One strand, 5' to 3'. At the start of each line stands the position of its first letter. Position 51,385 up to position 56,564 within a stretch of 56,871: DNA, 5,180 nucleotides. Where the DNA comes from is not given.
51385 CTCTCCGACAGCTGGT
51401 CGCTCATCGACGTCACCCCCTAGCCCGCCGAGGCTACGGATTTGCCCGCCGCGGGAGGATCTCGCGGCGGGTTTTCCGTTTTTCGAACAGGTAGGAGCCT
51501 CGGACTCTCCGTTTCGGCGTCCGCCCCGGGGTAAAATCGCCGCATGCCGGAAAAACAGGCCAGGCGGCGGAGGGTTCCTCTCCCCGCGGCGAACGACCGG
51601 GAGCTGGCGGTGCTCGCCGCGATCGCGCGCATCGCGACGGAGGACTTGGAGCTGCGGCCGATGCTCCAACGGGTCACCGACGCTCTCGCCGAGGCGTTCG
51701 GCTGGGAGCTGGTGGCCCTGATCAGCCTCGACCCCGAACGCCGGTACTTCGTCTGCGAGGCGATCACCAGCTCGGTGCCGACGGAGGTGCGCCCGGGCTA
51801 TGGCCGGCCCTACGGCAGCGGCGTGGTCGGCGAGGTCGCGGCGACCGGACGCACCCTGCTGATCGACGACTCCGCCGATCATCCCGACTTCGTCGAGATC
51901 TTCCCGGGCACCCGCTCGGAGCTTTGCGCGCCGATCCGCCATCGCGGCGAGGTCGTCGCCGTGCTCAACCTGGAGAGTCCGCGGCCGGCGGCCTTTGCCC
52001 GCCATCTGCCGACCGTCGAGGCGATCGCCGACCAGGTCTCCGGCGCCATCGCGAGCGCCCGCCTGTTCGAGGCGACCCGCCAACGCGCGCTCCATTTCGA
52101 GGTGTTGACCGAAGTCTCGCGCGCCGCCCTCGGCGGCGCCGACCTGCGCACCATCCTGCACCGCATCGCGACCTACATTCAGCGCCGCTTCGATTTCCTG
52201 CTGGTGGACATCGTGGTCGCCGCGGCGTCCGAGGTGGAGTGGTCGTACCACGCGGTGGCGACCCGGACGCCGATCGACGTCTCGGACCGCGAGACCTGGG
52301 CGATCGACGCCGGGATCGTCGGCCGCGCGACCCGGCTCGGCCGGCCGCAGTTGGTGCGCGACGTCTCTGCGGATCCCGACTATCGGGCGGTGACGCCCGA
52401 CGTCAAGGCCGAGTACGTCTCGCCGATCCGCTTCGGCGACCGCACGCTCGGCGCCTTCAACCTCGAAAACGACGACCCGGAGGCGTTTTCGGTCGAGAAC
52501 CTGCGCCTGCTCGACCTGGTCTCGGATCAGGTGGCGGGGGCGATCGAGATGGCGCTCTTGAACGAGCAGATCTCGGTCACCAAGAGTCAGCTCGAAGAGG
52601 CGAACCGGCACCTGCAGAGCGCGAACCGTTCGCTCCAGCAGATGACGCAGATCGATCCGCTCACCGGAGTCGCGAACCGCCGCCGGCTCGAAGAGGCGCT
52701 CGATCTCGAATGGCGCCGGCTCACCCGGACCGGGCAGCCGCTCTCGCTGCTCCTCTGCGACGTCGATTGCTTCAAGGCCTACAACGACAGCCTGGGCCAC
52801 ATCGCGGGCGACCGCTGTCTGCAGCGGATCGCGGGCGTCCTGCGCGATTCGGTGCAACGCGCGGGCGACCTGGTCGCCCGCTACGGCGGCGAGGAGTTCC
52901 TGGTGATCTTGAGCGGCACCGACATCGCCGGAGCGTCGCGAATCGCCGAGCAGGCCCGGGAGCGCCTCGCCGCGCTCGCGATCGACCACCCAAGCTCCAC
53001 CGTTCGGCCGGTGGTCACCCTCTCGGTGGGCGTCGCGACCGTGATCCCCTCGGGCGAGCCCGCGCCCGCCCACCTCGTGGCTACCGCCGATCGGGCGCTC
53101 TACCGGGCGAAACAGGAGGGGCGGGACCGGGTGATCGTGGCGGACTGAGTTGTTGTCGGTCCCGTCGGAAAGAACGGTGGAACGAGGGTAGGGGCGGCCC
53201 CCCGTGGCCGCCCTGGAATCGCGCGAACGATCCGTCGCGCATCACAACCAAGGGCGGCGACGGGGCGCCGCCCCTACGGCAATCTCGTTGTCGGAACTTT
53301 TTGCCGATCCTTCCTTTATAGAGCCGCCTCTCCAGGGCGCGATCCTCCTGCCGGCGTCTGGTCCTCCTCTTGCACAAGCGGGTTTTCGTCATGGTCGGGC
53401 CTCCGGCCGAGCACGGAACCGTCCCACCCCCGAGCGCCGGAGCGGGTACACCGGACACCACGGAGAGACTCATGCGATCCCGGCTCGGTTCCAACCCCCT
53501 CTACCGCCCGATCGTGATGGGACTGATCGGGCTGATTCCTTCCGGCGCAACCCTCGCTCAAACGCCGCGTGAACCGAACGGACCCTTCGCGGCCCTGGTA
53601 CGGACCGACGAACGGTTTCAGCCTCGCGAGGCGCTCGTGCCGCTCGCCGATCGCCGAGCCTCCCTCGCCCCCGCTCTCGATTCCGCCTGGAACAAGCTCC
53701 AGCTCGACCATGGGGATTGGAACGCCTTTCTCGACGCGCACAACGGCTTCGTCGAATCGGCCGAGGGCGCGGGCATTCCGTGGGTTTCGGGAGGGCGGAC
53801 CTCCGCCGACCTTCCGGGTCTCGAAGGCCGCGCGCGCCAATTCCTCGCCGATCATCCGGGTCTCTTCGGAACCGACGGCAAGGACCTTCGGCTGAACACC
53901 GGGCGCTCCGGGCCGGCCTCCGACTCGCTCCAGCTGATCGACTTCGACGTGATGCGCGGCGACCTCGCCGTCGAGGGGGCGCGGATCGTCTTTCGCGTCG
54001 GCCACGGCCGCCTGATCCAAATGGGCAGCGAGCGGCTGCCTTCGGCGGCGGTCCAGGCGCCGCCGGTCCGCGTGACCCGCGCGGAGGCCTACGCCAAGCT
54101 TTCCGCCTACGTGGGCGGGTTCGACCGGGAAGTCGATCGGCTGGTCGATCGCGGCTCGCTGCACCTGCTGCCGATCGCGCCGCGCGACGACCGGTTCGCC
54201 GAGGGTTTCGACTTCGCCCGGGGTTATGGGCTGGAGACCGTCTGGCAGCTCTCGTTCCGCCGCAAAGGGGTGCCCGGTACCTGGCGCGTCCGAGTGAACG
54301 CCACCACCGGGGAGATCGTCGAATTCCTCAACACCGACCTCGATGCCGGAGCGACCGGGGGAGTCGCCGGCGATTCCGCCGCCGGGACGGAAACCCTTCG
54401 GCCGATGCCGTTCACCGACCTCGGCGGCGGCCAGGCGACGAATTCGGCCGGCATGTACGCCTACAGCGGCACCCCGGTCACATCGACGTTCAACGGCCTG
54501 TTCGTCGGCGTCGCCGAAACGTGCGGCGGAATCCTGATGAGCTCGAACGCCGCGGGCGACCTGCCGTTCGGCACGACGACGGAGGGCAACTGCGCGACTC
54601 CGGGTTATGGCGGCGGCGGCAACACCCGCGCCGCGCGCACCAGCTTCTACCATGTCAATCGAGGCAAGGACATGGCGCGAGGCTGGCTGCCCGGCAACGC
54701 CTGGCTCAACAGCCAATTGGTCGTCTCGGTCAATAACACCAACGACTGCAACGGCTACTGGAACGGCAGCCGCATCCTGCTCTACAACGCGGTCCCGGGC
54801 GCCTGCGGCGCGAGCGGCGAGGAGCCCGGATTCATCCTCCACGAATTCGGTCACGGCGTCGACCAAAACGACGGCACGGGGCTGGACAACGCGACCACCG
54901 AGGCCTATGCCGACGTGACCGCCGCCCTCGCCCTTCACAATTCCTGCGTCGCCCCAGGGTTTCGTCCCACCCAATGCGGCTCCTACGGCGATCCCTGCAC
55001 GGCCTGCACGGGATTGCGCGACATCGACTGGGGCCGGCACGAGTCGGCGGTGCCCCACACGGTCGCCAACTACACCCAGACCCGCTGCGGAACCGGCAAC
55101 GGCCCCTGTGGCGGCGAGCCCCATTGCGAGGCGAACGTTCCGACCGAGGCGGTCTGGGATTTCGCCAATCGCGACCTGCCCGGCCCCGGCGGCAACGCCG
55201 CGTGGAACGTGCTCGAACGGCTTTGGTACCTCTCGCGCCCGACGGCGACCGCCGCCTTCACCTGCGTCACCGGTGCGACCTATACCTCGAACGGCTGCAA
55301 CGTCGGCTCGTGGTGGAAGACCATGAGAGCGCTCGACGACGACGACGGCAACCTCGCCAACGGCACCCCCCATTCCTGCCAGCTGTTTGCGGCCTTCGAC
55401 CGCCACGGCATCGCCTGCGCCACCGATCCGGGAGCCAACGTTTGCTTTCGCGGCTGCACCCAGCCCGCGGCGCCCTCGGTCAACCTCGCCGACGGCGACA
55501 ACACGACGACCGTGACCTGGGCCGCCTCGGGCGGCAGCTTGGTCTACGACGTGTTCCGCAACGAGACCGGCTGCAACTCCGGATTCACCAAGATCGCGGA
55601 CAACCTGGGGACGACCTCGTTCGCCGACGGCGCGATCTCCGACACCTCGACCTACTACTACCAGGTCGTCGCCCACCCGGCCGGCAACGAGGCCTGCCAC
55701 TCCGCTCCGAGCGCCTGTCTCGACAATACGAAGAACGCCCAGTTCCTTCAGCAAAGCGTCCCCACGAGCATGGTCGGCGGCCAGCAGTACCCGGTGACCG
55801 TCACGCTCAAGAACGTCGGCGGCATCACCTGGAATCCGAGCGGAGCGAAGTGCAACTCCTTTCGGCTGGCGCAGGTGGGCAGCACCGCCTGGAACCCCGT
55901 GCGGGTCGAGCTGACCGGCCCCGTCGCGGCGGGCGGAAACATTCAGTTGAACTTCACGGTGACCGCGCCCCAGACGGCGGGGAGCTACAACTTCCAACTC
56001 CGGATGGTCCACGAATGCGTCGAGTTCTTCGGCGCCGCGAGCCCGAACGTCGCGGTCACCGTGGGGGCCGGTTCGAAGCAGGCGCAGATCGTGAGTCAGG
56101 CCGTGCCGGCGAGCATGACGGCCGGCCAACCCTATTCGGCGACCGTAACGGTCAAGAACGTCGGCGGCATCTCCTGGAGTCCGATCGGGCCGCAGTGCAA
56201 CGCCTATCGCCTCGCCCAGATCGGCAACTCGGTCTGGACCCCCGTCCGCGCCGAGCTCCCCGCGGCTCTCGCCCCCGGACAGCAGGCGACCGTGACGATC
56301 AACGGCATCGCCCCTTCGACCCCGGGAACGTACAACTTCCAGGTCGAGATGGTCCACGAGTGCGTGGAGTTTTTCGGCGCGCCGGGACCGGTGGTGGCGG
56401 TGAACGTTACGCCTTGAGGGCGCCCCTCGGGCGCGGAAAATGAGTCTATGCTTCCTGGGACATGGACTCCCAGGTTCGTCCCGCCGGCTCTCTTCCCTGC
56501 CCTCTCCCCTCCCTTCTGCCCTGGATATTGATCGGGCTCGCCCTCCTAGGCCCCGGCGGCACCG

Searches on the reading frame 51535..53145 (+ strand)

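Call 71: search_protein_families(library=pfam, proteins=[window:51535-53145:+], max_evalue=0.00001)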
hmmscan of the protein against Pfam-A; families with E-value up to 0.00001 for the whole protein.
window:51535-53145:+ (537 aa): 4 families
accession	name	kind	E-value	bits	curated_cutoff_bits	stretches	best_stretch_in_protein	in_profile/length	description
PF00990.26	GGDEF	-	1.1e-48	165.5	23.8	1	372-532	2-161/161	Diguanylate cyclase, GGDEF domain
PF13185.12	GAF_2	-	7.2e-31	107.6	28.6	2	40-172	4-135/136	GAF domain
PF01590.32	GAF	-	1.2e-27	97.5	22.4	2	40-172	2-133/133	GAF domain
PF13492.12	GAF_3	-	5e-16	59.7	27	2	284-338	75-128/129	GAF domain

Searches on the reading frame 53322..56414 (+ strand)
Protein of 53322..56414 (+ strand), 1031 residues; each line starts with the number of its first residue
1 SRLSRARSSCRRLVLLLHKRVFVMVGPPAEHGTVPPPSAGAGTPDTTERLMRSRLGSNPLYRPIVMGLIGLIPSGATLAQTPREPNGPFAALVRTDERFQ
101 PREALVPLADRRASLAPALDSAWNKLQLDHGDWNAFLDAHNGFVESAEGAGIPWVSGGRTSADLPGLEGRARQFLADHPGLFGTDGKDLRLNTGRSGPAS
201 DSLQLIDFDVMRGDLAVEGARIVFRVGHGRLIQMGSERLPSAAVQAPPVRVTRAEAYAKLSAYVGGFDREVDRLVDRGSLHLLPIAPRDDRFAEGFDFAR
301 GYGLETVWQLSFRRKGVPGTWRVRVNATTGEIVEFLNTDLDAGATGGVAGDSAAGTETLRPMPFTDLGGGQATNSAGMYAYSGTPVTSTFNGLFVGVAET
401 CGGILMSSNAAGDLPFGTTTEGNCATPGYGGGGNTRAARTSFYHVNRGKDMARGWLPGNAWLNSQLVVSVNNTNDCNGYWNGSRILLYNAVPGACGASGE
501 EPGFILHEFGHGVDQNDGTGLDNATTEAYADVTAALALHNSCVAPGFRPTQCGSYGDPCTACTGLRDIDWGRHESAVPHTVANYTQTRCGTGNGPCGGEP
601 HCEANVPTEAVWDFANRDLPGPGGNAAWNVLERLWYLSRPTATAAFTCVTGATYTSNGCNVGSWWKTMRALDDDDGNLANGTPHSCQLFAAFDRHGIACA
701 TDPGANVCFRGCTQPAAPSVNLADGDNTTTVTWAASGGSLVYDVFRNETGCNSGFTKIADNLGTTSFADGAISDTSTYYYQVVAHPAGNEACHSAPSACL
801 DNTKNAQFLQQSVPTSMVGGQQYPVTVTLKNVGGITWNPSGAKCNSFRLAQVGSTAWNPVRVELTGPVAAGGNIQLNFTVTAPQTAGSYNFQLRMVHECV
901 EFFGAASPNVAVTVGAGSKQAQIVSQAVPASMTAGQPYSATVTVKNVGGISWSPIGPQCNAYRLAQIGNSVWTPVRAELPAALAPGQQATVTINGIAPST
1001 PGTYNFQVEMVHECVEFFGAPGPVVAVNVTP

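Call 71: search_protein_families(library=pfam, proteins=[window:53322-56414:+], max_evalue=0.00001)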
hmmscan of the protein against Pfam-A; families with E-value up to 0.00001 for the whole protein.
window:53322-56414:+ (1031 aa): 1 family
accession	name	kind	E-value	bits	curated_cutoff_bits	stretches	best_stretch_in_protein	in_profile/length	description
PF16158.11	N_BRCA1_IG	-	8.3e-10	39.6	28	0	931-1019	7-99/108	Ig-like domain from next to BRCA1 gene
